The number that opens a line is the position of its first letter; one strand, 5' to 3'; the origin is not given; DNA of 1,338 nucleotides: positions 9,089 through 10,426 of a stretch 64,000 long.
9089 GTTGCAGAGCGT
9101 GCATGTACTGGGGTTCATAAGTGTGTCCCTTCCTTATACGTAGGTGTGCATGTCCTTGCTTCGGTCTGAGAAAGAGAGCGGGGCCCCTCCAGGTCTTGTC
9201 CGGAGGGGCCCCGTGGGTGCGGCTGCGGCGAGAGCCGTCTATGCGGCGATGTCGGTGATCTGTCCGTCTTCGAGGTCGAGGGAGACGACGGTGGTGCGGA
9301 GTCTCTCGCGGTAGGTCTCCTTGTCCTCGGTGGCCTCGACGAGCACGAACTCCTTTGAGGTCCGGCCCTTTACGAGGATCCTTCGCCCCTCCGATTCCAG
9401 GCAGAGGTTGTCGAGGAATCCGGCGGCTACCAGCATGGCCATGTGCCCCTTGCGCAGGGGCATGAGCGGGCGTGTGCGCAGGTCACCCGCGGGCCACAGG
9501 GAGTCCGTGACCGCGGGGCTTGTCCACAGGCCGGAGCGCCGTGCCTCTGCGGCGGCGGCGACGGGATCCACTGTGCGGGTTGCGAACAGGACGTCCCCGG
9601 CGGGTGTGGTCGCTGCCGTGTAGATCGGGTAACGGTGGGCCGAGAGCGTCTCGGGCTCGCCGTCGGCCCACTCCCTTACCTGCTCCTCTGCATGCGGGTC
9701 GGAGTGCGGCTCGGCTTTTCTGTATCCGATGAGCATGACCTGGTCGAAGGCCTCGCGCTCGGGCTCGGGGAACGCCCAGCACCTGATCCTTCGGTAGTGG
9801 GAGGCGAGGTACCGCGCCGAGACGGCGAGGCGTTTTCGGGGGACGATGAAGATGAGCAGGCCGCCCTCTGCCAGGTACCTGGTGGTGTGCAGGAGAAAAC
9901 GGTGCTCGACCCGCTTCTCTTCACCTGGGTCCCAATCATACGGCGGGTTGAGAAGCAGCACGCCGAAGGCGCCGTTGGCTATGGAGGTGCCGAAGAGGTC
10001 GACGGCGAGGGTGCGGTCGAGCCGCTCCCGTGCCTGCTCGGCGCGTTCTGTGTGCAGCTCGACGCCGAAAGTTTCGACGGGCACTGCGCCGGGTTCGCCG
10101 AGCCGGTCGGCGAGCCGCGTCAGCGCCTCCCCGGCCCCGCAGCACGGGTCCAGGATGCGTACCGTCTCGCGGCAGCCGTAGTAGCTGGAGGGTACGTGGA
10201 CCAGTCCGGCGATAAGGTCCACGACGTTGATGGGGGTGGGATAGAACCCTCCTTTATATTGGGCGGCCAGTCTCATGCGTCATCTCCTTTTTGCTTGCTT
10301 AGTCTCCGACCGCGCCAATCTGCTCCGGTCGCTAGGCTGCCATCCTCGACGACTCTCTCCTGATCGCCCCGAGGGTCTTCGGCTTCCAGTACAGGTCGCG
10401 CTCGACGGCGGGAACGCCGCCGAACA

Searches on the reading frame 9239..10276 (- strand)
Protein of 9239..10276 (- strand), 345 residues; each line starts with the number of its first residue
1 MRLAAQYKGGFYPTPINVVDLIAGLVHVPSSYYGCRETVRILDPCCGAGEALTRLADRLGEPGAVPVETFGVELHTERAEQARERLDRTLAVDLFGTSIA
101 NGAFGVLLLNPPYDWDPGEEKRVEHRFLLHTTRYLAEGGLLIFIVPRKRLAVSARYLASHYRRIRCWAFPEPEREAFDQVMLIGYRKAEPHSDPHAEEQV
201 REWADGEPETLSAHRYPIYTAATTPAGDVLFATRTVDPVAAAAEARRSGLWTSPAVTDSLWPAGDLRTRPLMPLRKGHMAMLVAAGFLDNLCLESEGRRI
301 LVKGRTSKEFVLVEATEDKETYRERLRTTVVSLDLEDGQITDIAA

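Call 11: search_protein_families(library=pfam, proteins=[window:9239-10276:-], max_evalue=0.001)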
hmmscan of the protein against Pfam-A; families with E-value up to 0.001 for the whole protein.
window:9239-10276:- (345 aa): 2 families
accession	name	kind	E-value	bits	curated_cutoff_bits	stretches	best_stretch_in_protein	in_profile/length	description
PF19587.5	DUF6094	-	1.2e-26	93.7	22.8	1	2-205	128-323/344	Uncharacterised methyltransferase family (DUF6094)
PF05175.20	MTS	-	1.8e-05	24.9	23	1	39-149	33-144/170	Methyltransferase small domain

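Call 52: search_protein_families(library=padloc, proteins=[window:9239-10276:-], max_evalue=0.01)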
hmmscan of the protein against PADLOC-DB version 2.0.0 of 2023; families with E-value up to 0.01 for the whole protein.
window:9239-10276:- (345 aa): 9 families
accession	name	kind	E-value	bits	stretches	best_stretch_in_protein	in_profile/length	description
PDLC04134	mad2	-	7.3e-15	52.7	1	7-174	268-430/492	mads_2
PDLC03258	MTase_II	-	2.1e-06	25.1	1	7-147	20-157/366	Type II methyltransferase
PDLC03267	MTase_II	-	3.3e-06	24.3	1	7-112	12-115/539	Type II methyltransferase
PDLC03227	MTase_II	-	0.00022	18.2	1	10-87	28-101/494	Type II methyltransferase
PDLC03293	MTase_II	-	0.00023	18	1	11-114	18-107/427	Type II methyltransferase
PDLC03226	MTase_II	-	0.00043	17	1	10-90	17-97/579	Type II methyltransferase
PDLC03719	oMTase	-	0.00082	16.5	1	7-123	23-135/387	orphan methyltransferase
PDLC03348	MTase_II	-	0.0018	14.9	1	2-54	213-263/727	Type II methyltransferase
PDLC03029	MTase_I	-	0.0018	14.8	1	10-77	177-247/661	Type I methyltransferase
